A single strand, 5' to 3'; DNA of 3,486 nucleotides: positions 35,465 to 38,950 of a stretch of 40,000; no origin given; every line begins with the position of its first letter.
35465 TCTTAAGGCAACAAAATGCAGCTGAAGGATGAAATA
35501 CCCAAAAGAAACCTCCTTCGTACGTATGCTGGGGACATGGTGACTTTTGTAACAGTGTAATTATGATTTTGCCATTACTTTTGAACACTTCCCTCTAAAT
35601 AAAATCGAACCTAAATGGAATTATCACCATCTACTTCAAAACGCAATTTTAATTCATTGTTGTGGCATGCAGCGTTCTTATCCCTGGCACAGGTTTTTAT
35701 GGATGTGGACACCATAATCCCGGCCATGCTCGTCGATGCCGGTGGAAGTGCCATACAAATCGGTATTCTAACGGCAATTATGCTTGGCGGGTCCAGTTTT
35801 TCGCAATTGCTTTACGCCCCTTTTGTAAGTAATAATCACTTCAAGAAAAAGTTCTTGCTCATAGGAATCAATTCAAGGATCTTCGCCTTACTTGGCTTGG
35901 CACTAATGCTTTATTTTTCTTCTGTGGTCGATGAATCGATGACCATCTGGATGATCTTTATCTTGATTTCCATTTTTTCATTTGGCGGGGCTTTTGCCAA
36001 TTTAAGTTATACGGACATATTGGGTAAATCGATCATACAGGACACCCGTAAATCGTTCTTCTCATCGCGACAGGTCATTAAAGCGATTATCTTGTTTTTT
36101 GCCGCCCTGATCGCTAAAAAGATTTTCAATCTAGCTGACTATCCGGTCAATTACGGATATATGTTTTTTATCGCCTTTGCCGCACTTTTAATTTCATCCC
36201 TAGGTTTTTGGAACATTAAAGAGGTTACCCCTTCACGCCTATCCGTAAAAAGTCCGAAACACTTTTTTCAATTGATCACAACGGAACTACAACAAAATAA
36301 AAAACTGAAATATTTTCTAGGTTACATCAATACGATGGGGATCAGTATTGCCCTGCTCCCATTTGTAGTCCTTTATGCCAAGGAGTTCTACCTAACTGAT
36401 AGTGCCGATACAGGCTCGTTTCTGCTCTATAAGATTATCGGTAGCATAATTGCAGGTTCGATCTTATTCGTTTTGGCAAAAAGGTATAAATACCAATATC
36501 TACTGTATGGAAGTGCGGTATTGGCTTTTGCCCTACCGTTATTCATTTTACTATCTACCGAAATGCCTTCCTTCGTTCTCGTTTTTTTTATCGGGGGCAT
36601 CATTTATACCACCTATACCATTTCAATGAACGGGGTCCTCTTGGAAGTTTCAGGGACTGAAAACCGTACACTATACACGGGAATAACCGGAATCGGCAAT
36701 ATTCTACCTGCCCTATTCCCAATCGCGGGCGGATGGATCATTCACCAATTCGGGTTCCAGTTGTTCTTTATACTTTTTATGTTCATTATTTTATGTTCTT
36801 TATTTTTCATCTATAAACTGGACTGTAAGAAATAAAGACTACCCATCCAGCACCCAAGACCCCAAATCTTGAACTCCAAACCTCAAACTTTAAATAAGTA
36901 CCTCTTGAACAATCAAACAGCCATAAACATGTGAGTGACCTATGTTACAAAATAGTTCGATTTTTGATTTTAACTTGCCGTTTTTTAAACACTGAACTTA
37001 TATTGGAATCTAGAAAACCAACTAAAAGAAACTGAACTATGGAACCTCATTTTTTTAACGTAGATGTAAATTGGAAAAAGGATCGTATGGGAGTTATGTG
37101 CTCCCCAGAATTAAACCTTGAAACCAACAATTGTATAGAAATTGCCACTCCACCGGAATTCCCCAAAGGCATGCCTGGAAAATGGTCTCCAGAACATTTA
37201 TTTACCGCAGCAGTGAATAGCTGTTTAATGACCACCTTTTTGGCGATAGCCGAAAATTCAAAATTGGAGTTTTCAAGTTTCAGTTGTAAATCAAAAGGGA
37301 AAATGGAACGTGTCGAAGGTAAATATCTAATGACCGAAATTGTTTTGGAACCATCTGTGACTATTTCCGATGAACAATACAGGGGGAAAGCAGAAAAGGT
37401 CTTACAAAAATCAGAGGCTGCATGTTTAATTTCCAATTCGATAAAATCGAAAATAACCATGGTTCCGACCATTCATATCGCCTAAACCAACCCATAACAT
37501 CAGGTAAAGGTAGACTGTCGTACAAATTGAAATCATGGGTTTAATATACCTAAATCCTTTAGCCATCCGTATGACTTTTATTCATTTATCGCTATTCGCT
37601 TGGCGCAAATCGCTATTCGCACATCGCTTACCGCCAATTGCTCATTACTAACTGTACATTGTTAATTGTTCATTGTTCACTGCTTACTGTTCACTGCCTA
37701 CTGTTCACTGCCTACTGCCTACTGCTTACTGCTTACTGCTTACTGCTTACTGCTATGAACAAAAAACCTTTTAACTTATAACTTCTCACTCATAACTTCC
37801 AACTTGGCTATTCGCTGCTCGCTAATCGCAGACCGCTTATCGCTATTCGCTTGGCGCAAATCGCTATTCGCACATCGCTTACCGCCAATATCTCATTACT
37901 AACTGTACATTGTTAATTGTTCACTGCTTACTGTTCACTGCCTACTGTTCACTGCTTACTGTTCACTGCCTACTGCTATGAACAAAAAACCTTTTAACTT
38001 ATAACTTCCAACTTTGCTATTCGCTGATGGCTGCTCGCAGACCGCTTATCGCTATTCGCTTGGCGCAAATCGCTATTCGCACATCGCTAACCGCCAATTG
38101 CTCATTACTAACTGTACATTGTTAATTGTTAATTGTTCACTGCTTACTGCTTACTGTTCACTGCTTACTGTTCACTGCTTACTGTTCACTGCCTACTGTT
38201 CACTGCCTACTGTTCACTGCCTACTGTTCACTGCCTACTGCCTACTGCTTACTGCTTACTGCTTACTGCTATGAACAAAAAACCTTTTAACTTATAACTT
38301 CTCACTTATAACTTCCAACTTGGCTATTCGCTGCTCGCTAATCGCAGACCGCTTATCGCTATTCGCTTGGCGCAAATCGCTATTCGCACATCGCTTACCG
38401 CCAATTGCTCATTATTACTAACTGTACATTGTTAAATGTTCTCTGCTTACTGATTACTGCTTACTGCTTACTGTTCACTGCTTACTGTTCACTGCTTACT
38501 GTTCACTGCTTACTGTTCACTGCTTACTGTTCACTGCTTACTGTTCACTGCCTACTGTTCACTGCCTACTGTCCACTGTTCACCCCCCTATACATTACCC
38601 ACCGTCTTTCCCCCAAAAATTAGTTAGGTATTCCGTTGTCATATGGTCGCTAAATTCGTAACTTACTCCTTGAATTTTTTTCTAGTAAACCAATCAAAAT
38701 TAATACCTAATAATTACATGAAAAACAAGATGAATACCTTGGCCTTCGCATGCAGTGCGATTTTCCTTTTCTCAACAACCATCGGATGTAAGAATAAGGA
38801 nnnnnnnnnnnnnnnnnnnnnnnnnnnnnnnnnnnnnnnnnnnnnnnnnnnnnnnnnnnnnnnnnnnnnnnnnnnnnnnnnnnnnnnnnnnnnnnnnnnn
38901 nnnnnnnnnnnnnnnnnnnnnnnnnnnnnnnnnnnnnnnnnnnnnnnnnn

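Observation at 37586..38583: Third locus of the heptad satellite shows within-locus homogenisation (concerted evolution)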

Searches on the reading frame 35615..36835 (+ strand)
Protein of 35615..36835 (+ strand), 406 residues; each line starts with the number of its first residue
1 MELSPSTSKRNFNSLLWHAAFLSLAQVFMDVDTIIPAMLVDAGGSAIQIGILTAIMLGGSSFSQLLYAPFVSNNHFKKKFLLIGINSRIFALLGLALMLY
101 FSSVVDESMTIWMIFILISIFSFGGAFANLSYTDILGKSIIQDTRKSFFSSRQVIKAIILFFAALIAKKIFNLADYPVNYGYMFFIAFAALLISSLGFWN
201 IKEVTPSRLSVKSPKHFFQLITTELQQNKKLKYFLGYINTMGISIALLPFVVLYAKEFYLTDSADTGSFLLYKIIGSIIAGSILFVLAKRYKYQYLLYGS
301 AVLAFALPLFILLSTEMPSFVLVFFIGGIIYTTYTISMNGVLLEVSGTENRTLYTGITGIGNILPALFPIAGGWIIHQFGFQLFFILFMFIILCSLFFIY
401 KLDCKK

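Call 17: find_encoding_contigs(protein=window:35615-36835:+, flank=10000, max_places=10)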
Protein window:35615-36835:+ (406 aa): no gene with exactly this product is on record in the collection.

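Call 45: search_protein_families(library=pfam, proteins=[window:35615-36835:+])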
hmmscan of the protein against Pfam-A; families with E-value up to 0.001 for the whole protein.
window:35615-36835:+ (406 aa): 1 family
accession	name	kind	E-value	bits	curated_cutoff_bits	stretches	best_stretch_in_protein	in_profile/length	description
PF07690.21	MFS_1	-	4.3e-18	65.8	33.4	2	19-360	4-337/347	Major Facilitator Superfamily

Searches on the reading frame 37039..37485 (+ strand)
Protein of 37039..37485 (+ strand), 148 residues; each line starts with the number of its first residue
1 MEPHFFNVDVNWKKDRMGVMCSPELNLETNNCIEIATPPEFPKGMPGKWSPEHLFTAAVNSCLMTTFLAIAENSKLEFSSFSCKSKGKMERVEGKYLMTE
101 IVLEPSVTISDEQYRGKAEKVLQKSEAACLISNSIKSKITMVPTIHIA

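Call 14: find_encoding_contigs(protein=window:37039-37485:+, flank=10000, max_places=10)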
Protein window:37039-37485:+ (148 aa): no gene with exactly this product is on record in the collection.
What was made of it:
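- Tried and rejected: Source genome: exact-protein look-ups for two window proteins found nothing (calls 14, 17).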

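Call 18: find_homologous_proteins(query=window:37039-37485:+, max_evalue=1e-30)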
Query window:37039-37485:+ (148 aa): 7804 proteins with E <= 1e-30 among 8000 candidates; the best 120 are listed.
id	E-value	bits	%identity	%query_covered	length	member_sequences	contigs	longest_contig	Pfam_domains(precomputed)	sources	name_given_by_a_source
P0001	6.7e-88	310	94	100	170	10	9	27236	PF02566.25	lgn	-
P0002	1.3e-86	306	91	100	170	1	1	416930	PF02566.25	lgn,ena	-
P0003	1.0e-78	280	84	99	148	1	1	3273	PF02566.25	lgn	-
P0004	3.1e-78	278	83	100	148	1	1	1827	PF02566.25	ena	-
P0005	3.2e-78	278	83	100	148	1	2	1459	PF02566.25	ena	-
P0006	3.7e-78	278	82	100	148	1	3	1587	PF02566.25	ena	-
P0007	8.4e-78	277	82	100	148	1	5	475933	PF02566.25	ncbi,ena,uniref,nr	ncbi:OsmC family protein [Maribacter arenosus]|uniref:OsmC family protein n=1 Tax=Maribacter arenosu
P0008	8.7e-78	277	82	99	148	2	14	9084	PF02566.25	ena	-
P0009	9.6e-78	277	82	100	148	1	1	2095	PF02566.25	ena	-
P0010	2.6e-77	276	81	99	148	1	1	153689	PF02566.25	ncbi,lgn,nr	ncbi:MAG: osmotically inducible protein OsmC [Maribacter sp.]|nr:MAG: osmotically inducible protein 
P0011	4.9e-77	275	82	99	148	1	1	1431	PF02566.25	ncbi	-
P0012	5.0e-77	275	84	99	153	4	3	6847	PF02566.25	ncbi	-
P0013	5.0e-77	275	82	99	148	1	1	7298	PF02566.25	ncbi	-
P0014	6.7e-77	274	81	100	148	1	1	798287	PF02566.25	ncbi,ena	-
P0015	3.5e-76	272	80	99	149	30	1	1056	PF02566.25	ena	-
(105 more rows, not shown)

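Call 19: find_encoding_contigs(protein=P0001, flank=10000, max_places=10)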
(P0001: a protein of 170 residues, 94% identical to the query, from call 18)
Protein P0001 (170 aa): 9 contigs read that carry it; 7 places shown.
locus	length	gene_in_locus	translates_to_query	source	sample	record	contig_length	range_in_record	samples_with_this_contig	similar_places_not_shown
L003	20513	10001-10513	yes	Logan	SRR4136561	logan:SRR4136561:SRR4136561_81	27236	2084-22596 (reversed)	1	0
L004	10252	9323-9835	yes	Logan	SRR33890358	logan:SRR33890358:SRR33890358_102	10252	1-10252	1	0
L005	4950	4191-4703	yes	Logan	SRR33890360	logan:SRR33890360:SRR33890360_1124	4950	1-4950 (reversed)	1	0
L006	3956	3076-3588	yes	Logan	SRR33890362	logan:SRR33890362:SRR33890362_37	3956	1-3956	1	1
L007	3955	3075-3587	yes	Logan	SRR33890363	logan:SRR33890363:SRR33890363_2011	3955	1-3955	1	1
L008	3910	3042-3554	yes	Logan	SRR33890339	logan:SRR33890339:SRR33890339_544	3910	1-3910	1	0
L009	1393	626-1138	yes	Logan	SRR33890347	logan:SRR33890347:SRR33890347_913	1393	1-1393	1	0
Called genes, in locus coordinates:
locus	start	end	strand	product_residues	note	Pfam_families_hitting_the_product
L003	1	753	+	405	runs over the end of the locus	PF14258:DUF4350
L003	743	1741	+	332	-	PF20030:bpMoxR, PF00493:MCM (faint), PF05496:RuvB_N (faint), PF00004:AAA (weak), PF07726:AAA_3, PF07728:AAA_5, PF17863:AAA_lid_2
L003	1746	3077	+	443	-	PF01882:DUF58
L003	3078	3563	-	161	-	-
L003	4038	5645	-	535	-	PF01663:Phosphodiest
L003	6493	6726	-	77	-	-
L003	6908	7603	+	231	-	PF00027:cNMP_binding, PF13545:HTH_Crp_2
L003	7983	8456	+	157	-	PF02635:DsrE (weak)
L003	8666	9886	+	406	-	PF07690:MFS_1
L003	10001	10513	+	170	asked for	PF02566:OsmC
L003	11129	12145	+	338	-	PF01261:AP_endonuc_2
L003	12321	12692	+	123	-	PF00903:Glyoxalase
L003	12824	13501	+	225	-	PF08220:HTH_DeoR (weak), PF08279:HTH_11, PF13280:WYL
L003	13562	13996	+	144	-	PF13622:4HBT_3, PF03061:4HBT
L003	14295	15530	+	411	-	PF01590:GAF, PF13185:GAF_2, PF00512:HisKA, PF02518:HATPase_c, PF14501:HATPase_c_5 (weak)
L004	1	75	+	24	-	?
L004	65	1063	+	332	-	PF20030:bpMoxR, PF00493:MCM (faint), PF05496:RuvB_N (faint), PF00004:AAA (weak), PF07726:AAA_3, PF07728:AAA_5, PF17863:AAA_lid_2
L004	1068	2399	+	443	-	PF01882:DUF58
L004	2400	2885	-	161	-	-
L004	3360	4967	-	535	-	PF01663:Phosphodiest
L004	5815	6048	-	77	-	-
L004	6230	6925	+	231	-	PF00027:cNMP_binding, PF13545:HTH_Crp_2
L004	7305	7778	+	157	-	PF02635:DsrE (weak)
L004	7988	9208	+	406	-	PF07690:MFS_1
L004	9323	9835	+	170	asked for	PF02566:OsmC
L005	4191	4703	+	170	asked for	PF02566:OsmC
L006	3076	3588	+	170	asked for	PF02566:OsmC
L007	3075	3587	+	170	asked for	PF02566:OsmC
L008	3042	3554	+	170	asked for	PF02566:OsmC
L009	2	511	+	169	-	?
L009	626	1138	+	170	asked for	PF02566:OsmC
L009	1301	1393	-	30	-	?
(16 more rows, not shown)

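Call 20: find_encoding_contigs(protein=P0002, flank=10000, max_places=6)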
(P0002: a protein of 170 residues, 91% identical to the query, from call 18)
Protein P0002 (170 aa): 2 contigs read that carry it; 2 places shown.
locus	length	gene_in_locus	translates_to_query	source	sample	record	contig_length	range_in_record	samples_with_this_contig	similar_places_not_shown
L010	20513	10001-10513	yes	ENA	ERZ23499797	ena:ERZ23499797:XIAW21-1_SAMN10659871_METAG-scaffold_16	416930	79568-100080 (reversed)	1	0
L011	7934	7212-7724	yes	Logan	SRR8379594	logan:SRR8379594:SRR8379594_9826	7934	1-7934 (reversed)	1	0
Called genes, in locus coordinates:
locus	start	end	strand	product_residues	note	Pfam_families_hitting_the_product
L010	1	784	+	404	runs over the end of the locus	PF14258:DUF4350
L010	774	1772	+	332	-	PF20030:bpMoxR, PF00493:MCM (faint), PF05496:RuvB_N (faint), PF00004:AAA (weak), PF07726:AAA_3, PF07728:AAA_5, PF17863:AAA_lid_2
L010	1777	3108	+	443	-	PF01882:DUF58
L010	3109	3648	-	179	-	-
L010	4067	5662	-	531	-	PF01663:Phosphodiest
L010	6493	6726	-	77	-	-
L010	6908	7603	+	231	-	PF00027:cNMP_binding, PF13545:HTH_Crp_2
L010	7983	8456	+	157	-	PF02635:DsrE (weak)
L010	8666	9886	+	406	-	PF07690:MFS_1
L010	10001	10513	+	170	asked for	PF02566:OsmC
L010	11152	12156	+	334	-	PF01261:AP_endonuc_2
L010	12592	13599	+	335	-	PF04909:Amidohydro_2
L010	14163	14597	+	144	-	PF13622:4HBT_3, PF03061:4HBT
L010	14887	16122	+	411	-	PF01590:GAF, PF13185:GAF_2, PF00512:HisKA, PF02518:HATPase_c, PF14501:HATPase_c_5 (weak)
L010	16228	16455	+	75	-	PF09413:DUF2007 (weak)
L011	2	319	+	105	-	?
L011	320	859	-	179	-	-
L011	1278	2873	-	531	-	PF01663:Phosphodiest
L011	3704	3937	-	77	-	-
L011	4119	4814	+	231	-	PF00027:cNMP_binding, PF13545:HTH_Crp_2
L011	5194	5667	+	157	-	PF02635:DsrE (weak)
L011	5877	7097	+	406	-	PF07690:MFS_1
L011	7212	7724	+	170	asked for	PF02566:OsmC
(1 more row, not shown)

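Call 33: find_encoding_contigs(protein=P0007, flank=10000, max_places=3)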
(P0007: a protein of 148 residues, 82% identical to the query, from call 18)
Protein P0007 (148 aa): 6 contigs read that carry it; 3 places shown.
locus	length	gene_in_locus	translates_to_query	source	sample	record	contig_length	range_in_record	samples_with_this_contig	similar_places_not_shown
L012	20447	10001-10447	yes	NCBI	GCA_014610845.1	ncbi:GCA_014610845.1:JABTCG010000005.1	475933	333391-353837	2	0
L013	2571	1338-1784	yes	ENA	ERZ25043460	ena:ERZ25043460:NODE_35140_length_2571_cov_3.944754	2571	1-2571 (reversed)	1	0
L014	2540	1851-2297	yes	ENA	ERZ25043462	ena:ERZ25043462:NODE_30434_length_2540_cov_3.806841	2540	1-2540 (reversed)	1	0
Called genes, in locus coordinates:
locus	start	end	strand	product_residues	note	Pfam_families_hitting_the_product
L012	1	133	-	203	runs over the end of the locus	PF03458:Gly_transporter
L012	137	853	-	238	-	PF06271:RDD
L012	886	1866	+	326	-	PF28475:DUF8413, PF01944:SpoIIM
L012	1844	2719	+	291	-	PF06790:UPF0259 (weak)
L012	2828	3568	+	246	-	PF13559:DUF4129 (weak)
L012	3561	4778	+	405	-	PF14258:DUF4350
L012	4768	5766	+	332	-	PF20030:bpMoxR, PF00004:AAA (weak), PF07726:AAA_3, PF07728:AAA_5, PF17863:AAA_lid_2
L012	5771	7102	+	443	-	PF01882:DUF58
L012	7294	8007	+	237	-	PF02678:Pirin, PF17954:Pirin_C_2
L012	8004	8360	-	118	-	-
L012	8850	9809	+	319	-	PF10503:Esterase_PHB, PF20434:BD-FAE (faint), PF00326:Peptidase_S9 (weak)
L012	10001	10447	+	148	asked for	PF02566:OsmC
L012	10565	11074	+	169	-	PF00837:T4_deiodinase (weak), PF00578:AhpC-TSA, PF08534:Redoxin, PF00085:Thioredoxin (faint), PF13905:Thioredoxin_8 (weak)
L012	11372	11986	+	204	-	PF01557:FAA_hydrolase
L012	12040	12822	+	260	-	PF00194:Carb_anhydrase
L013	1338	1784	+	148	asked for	PF02566:OsmC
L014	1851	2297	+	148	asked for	PF02566:OsmC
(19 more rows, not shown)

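Call 34: find_encoding_contigs(protein=P0014, flank=10000, max_places=3)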
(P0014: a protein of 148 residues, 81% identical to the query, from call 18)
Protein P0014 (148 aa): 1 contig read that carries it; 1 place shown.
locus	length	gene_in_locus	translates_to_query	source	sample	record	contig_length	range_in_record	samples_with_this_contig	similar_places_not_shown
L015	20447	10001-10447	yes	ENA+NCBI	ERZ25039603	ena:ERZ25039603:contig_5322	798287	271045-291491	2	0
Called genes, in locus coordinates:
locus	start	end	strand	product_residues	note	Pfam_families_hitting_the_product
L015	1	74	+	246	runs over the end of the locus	PF13559:DUF4129 (weak)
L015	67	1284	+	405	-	PF14258:DUF4350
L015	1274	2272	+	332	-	PF20030:bpMoxR, PF00004:AAA (weak), PF07726:AAA_3, PF07728:AAA_5, PF17863:AAA_lid_2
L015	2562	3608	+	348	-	PF01882:DUF58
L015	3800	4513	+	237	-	PF02678:Pirin, PF17954:Pirin_C_2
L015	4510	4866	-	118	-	-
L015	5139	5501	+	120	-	PF04480:DUF559, PF18741:MTES_1575 (weak)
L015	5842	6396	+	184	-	PF03551:PadR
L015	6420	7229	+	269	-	-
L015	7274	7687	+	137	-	-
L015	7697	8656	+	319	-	PF10503:Esterase_PHB (weak), PF20434:BD-FAE (faint), PF00326:Peptidase_S9 (weak)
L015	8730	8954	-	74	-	-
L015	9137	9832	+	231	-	PF00027:cNMP_binding, PF13545:HTH_Crp_2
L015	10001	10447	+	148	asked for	PF02566:OsmC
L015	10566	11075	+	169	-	PF00837:T4_deiodinase (weak), PF00578:AhpC-TSA, PF08534:Redoxin, PF00085:Thioredoxin (faint), PF13905:Thioredoxin_8 (weak)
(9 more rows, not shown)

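Call 45: search_protein_families(library=pfam, proteins=[window:37039-37485:+])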
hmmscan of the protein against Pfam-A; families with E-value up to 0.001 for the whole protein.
window:37039-37485:+ (148 aa): 1 family
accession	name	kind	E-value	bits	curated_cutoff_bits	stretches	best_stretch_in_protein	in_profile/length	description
PF02566.24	OsmC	-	6.1e-16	59.1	27.5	1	47-140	4-96/100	OsmC-like protein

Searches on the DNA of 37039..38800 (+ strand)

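Call 63: search_dna_similar(query=window:37755-37977:+, collection=plasmids, mode=distant, max_rows=10)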
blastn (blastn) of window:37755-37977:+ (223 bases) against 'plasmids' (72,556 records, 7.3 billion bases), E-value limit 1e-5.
In 1 record(s) the limit of 40 matching pieces per record was reached: places in those records are undercounted.
Records with a match: 5; places in all: 48; records where one place covers at least 80% of the query: 0.
Best place of each record, by identity: 80-90% 4; 60-80% 1.
By first word of the organism name: Brasilonema 2; Chryseobacterium 1; Gloeothece 1; Pseudoalteromonas 1.
By predicted mobility (MOB-suite, as given by PLSDB): non-mobilizable 5.
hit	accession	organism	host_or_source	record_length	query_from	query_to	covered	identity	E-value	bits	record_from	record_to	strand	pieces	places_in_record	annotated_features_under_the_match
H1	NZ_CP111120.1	Chryseobacterium fluminis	Single Cell,freshwater river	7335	47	148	46%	75.5%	4e-10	73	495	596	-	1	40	record has no annotation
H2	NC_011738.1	Gloeothece citriformis PCC 7424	-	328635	146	221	34%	82.9%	3e-12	80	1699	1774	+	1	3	phage/plasmid primase, P4 family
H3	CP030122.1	Brasilonema octagenarum UFV-E1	Eucalyptus grandis,mixed culture,leaves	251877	150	214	29%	83.1%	5e-9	69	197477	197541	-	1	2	hypothetical protein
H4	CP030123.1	Brasilonema octagenarum UFV-E1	Eucalyptus grandis,mixed culture,leaves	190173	154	214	27%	82.0%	7e-7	62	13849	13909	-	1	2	none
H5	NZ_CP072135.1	Pseudoalteromonas xiamenensis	mangrove sediment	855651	156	212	26%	84.2%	2e-7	64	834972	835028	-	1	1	none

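Call 64: search_dna_similar(query=window:37755-37977:+, collection=phages, mode=distant, max_rows=10)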
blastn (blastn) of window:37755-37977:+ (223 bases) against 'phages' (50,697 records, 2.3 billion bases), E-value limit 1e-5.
No match.
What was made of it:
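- No match in phage records (call 64).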

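Call 65: get_annotated_region(hit=H1, flank=4000)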
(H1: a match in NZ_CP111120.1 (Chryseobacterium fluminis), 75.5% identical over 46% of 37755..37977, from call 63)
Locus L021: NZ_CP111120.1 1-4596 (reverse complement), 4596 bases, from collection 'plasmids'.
description: Chryseobacterium fluminis strain MMS21-Ot14 plasmid unnamed, complete sequence
organism: Chryseobacterium fluminis (NCBI taxid 2983606)
taxonomy: Bacteria; Bacteroidota; Flavobacteriia; Flavobacteriales; Weeksellaceae; Chryseobacterium; Chryseobacterium fluminis
host: -; source: Single Cell,freshwater river; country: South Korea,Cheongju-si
typing (MOB-suite, as given by PLSDB): non-mobilizable
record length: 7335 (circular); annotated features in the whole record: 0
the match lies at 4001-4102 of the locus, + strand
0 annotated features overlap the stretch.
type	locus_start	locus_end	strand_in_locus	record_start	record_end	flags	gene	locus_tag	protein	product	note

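Call 66: get_annotated_region(hit=H2, flank=1500)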
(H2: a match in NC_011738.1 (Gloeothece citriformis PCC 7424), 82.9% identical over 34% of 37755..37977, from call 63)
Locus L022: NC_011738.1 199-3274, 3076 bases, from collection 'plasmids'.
description: Gloeothece citriformis PCC 7424 plasmid pP742401, complete sequence
organism: Gloeothece citriformis PCC 7424 (NCBI taxid 65393)
taxonomy: Bacteria; Cyanobacteriota; Cyanophyceae; Chroococcales; Aphanothecaceae; Gloeothece; Gloeothece citriformis; Gloeothece citriformis PCC 7424
host: -; source: -; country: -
typing (MOB-suite, as given by PLSDB): non-mobilizable; replicon rep_cluster_1573; mating-pair formation MPF_T
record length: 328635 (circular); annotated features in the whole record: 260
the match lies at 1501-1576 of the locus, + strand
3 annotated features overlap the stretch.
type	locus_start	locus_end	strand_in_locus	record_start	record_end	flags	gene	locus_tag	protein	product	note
CDS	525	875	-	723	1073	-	-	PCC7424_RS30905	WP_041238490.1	hypothetical protein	-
CDS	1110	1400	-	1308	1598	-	-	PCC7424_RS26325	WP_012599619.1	hypothetical protein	-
CDS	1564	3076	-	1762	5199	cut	-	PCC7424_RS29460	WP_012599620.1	phage/plasmid primase, P4 family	GO:0006260 - DNA replication [Evidence IEA]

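Call 71: search_rna_families(source=window, start=37400, end=38800, threshold=evalue, max_evalue=1)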
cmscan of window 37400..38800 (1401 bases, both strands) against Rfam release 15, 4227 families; matches with E-value up to 1: 0.
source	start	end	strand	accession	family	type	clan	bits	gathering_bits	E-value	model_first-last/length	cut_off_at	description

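Call 81: search_rna_families(source=L012, start=14200, end=18400, threshold=evalue, max_evalue=1)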
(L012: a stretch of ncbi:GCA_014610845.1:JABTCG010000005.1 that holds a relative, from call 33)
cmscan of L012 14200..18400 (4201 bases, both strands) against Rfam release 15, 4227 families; matches with E-value up to 1: 0.
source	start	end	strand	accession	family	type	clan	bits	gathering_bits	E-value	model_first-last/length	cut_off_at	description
